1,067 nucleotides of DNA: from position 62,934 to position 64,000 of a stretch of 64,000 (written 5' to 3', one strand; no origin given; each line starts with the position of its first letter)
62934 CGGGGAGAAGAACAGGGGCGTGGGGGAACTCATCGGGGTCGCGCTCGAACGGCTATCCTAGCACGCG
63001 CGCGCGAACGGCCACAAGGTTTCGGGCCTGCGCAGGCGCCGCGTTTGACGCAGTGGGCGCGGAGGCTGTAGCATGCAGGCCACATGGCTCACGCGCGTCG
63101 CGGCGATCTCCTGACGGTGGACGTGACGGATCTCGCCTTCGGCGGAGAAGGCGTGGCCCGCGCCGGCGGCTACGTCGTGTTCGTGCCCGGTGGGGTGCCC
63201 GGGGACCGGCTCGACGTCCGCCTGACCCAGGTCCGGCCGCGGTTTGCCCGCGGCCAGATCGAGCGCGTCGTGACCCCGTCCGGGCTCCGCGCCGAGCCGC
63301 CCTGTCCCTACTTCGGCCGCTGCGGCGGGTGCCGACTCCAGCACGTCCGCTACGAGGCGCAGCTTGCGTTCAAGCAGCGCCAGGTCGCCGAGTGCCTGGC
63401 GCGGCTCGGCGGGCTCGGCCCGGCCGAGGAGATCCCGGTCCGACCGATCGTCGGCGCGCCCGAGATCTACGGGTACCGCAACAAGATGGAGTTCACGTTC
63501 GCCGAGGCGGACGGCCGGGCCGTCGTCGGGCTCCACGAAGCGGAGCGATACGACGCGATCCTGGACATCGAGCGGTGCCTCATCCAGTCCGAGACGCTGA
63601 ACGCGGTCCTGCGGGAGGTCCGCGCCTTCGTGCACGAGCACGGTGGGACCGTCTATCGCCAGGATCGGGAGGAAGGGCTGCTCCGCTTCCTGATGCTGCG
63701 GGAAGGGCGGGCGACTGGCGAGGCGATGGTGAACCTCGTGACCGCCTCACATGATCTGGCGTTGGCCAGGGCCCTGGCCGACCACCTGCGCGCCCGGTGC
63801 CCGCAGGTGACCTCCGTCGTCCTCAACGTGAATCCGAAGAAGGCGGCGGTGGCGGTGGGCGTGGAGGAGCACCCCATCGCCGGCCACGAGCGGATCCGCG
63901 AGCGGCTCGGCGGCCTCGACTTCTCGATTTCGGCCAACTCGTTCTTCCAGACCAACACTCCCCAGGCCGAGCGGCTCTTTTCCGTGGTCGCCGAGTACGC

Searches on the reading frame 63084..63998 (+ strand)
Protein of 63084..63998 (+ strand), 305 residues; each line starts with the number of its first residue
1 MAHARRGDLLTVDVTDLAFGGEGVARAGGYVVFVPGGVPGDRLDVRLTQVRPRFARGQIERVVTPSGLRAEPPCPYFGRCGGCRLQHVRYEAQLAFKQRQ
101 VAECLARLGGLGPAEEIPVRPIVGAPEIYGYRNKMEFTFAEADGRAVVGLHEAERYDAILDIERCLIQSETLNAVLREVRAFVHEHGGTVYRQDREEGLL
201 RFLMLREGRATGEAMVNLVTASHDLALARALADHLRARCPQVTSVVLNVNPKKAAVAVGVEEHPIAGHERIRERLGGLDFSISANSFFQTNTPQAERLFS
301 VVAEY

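Call 81: search_protein_families(library=pfam, proteins=[window:63084-63998:+], max_evalue=0.001)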
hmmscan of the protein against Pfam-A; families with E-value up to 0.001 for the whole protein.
window:63084-63998:+ (305 aa): 1 family
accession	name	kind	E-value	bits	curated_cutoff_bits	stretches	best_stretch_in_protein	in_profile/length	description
PF01938.26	TRAM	-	1e-12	48.2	21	1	6-59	4-60/61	TRAM domain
